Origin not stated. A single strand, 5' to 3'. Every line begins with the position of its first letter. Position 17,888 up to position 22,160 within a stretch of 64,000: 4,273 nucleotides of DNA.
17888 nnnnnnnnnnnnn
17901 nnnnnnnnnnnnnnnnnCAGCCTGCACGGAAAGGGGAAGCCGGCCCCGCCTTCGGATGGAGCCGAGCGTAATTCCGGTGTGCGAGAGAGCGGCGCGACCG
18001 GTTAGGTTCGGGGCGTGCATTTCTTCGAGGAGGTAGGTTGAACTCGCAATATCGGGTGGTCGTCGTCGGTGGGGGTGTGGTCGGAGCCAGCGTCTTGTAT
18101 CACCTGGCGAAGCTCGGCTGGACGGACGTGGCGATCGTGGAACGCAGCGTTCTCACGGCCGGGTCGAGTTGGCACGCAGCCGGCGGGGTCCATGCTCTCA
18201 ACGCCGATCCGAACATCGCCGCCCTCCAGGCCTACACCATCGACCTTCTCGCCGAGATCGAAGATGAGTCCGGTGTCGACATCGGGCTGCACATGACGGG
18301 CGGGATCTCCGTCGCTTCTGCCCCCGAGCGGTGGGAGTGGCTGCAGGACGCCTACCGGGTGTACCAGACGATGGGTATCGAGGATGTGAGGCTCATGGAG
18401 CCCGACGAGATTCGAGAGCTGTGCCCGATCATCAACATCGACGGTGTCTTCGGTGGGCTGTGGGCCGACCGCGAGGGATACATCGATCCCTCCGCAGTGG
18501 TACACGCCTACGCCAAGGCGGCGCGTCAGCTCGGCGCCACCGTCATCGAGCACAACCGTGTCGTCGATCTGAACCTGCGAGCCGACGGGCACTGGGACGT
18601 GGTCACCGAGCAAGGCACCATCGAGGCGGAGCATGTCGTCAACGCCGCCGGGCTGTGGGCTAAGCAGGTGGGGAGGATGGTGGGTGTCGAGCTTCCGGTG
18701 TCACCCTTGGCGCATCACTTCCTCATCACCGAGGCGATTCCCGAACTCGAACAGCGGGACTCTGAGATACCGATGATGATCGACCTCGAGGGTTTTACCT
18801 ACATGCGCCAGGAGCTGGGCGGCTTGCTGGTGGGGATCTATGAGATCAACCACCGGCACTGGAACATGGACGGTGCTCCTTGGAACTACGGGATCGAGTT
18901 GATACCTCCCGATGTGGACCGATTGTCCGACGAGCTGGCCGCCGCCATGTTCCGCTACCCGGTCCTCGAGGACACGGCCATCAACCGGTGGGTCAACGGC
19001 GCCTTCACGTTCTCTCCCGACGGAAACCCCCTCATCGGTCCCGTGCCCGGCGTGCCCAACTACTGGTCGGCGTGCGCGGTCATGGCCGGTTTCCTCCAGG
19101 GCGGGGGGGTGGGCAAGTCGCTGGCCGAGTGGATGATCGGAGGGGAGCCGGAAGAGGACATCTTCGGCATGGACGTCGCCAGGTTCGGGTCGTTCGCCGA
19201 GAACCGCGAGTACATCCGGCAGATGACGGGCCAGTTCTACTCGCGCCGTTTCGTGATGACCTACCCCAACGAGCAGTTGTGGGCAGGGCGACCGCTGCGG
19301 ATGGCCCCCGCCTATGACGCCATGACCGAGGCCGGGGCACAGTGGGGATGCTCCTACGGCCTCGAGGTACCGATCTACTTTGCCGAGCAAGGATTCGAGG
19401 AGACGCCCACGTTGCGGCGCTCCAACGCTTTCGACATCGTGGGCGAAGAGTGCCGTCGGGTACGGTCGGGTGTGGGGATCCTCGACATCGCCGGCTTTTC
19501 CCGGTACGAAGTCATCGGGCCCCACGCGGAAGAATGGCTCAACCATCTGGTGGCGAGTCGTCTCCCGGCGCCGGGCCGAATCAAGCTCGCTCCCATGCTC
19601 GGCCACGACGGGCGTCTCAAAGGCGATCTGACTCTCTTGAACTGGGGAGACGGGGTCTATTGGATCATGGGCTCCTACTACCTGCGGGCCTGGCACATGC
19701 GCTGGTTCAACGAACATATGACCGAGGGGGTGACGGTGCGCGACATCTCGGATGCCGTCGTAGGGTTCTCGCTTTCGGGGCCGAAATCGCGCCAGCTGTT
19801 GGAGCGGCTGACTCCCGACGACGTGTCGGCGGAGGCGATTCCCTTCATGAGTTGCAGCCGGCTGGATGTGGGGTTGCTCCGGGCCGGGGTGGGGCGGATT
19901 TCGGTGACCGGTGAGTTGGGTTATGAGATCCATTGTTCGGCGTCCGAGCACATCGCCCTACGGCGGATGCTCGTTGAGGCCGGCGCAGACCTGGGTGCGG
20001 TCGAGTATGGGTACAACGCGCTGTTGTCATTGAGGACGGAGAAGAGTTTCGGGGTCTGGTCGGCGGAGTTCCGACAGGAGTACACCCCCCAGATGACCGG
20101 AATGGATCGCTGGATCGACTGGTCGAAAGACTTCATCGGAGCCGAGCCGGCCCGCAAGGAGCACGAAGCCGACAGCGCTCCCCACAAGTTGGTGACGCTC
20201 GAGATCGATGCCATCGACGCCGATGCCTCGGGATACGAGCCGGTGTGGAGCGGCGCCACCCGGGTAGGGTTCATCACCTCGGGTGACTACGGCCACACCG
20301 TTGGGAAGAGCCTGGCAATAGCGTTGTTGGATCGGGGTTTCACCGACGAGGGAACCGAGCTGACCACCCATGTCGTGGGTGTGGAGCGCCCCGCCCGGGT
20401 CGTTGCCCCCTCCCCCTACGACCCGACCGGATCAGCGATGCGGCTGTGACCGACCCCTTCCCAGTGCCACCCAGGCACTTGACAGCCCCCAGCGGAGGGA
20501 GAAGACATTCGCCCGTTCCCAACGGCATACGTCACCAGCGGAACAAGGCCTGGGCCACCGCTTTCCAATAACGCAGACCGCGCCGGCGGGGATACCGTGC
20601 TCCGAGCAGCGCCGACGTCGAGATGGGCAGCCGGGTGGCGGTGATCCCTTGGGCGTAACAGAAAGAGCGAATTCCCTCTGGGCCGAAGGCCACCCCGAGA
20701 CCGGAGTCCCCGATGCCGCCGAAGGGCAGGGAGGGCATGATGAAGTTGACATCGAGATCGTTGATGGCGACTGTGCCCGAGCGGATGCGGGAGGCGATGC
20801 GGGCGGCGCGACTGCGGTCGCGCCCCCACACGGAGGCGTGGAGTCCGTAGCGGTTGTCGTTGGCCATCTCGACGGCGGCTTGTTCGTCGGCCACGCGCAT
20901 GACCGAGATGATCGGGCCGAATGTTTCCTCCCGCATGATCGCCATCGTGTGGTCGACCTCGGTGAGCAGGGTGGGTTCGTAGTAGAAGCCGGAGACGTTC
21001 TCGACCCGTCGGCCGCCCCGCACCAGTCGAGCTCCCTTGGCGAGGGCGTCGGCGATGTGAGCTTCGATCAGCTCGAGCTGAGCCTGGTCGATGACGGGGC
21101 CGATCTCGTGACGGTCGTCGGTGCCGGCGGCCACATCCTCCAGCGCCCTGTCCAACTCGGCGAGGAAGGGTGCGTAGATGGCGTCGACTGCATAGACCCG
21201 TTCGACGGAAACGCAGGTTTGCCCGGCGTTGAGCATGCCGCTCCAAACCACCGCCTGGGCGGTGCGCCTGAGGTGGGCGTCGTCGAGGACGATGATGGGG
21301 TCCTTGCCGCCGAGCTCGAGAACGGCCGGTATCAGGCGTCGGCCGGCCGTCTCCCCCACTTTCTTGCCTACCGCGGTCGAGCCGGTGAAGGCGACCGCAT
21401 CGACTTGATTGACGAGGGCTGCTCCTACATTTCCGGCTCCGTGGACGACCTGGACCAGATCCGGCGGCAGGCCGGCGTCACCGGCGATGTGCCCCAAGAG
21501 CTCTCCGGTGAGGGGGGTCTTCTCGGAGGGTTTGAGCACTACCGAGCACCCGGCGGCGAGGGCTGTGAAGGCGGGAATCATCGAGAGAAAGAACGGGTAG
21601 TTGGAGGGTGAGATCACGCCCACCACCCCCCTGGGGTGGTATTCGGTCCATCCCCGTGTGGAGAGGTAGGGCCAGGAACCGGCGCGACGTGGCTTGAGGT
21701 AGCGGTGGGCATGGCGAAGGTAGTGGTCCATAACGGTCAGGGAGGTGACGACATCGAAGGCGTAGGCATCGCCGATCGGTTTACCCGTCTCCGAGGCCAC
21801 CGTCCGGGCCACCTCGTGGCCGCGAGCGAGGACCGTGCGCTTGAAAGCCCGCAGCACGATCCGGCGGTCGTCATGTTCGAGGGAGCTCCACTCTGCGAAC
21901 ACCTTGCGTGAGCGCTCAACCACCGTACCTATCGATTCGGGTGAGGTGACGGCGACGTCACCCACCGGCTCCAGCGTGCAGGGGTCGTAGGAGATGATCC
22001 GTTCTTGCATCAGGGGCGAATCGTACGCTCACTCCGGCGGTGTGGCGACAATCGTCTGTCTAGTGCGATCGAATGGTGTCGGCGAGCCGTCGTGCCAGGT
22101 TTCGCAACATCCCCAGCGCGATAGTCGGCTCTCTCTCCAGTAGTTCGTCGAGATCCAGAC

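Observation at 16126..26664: cAMP-signalling neighbourhood: two class III cyclases plus a single-domain cNMP receptor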

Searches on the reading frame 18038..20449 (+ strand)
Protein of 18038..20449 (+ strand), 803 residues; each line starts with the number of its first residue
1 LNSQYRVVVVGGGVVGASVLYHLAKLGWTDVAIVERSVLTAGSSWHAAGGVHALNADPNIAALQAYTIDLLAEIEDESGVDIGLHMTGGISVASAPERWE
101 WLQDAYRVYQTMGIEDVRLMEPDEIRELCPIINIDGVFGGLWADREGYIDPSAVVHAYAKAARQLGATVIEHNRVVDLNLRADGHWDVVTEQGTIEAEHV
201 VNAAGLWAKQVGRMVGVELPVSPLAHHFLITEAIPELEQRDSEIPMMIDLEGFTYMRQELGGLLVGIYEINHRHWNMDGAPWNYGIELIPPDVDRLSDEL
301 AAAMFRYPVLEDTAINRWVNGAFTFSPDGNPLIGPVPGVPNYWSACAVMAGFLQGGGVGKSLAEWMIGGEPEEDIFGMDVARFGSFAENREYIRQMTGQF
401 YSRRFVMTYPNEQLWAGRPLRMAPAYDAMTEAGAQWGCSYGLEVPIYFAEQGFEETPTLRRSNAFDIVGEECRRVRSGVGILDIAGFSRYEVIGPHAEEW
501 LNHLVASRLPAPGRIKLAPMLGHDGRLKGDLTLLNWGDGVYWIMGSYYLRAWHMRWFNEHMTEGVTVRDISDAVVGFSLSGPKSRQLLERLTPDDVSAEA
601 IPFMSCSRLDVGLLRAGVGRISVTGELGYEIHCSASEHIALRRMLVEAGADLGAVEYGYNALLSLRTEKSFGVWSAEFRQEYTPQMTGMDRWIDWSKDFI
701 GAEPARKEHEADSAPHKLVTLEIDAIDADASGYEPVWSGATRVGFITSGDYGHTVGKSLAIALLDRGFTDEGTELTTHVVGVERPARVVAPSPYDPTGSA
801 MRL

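Call 5: search_protein_families(library=pfam, proteins=[window:18038-20449:+], max_evalue=0.01)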
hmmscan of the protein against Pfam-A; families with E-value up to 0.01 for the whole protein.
window:18038-20449:+ (803 aa): 7 families
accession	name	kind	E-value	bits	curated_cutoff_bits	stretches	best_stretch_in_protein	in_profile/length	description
PF01266.30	DAO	-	7.6e-71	239.9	27.9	1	6-365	1-353/353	FAD dependent oxidoreductase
PF01571.26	GCV_T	-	2.4e-59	201.1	25.6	1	426-690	2-253/255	Aminomethyltransferase folate-binding domain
PF08669.17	GCV_T_C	-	2.4e-18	66.2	25.9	1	717-795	2-80/80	Glycine cleavage T-protein C-terminal barrel domain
PF16350.10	FAO_M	-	1e-15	58.1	27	1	369-422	2-55/56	FAD dependent oxidoreductase central domain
PF13454.12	NAD_binding_9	-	0.00024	21.5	21.8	0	8-56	1-53/155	FAD-NAD(P)-binding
PF13738.12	Pyr_redox_3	-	0.0022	17.7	30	0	156-208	85-136/305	Pyridine nucleotide-disulphide oxidoreductase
PF00070.33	Pyr_redox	-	0.0095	16.9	22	0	6-37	1-31/82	Pyridine nucleotide-disulphide oxidoreductase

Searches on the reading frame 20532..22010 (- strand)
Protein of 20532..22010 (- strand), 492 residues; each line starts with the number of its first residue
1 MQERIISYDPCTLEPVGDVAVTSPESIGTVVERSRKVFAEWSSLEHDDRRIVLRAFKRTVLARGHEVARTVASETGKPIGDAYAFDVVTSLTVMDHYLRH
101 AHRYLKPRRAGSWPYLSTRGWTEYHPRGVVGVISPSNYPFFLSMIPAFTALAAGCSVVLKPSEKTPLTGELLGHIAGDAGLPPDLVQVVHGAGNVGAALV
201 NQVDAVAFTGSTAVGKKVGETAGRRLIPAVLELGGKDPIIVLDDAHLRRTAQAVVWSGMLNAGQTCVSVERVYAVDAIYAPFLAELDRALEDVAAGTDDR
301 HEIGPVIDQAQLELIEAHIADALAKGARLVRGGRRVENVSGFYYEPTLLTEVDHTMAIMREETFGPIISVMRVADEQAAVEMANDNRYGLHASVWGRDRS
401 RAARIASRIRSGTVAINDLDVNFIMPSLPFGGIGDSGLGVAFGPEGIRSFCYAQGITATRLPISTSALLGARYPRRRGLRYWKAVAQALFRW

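Call 5: search_protein_families(library=pfam, proteins=[window:20532-22010:-], max_evalue=0.01)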
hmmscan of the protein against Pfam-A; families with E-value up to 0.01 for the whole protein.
window:20532-22010:- (492 aa): 1 family
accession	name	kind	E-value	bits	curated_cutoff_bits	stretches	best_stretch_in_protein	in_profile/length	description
PF00171.27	Aldedh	-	2.6e-128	428.9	23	1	3-453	7-458/461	Aldehyde dehydrogenase family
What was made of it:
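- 20532..22010 (-): Aldehyde dehydrogenase, 492 aa. It is the inherited downstream neighbour of the STAND cyclase in the closest clade. Pfam Aldedh 429 bits (call 5).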

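Call 7: search_protein_families(library=ncbifam, proteins=[window:20532-22010:-], max_evalue=0.01)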
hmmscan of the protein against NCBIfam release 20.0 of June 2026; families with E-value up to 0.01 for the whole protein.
window:20532-22010:- (492 aa): 42 families (the best 25 are shown)
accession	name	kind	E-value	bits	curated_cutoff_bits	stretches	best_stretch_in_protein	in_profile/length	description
NF006916.0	PRK09407.1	equivalog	1.8e-136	455.8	521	1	8-461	39-495/526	succinic semialdehyde dehydrogenase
NF010000.0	PRK13473.1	subfamily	3.4e-99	332.6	615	1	8-450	22-464/475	aminobutyraldehyde dehydrogenase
TIGR01780.1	SSADH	subfamily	7.2e-90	302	646.35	1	8-450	2-444/448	succinate-semialdehyde dehydrogenase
TIGR01804.1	BADH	equivalog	6.7e-88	295.2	668.6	1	8-448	18-461/467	betaine-aldehyde dehydrogenase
NF045735.1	PaDhStyDPseudo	equivalog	1.3e-84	284.6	850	1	4-452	19-475/483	phenylacetaldehyde dehydrogenase StyD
NF009725.0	PRK13252.1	equivalog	1.3e-84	284.4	593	1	4-453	23-474/488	betaine-aldehyde dehydrogenase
TIGR02299.1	HpaE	equivalog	1.8e-83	280.7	638.35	1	7-442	20-460/488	5-carboxymethyl-2-hydroxymuconate semialdehyde dehydrogenase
NF006915.0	PRK09406.1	equivalog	5.9e-81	272.7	730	1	6-455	4-453/457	NADP-dependent succinic semialdehyde dehydrogenase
NF045736.1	PaDhStyDRhodo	equivalog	4.1e-78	263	800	1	7-449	22-468/479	phenylacetaldehyde dehydrogenase StyD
NF040648.1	lactal_redase_Meth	equivalog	3.1e-77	260.6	650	1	8-440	16-444/463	lactaldehyde dehydrogenase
NF042989.1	AldDh_AldH_Clos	equivalog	1.4e-75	254.9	800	1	5-454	3-453/458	aldehyde dehydrogenase AldH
NF008415.0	PRK11241.1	equivalog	4.9e-75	253.1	828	1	8-447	31-469/482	NADP-dependent succinate-semialdehyde dehydrogenase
NF007497.0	PRK10090.1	equivalog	1.5e-74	251.5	500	1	9-453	28-472/480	aldehyde dehydrogenase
NF002852.0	PRK03137.1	subfamily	5e-74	249.9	648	1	2-440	49-493/514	L-glutamate gamma-semialdehyde dehydrogenase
NF042993.1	AlphKGSA_gudD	equivalog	4.7e-73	246.6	770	1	7-436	23-457/481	alpha-ketoglutaric semialdehyde dehydrogenase GucD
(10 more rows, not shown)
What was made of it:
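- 20532..22010 (-): Nearest NCBIfam model is succinic semialdehyde DH PRK09407, 456 bits, below its cut-off of 521 (call 7).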

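Call 23: search_protein_families(library=padloc, proteins=[window:20532-22010:-], max_evalue=0.01)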
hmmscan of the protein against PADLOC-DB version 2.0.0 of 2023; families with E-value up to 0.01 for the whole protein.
window:20532-22010:- (492 aa): 0 families
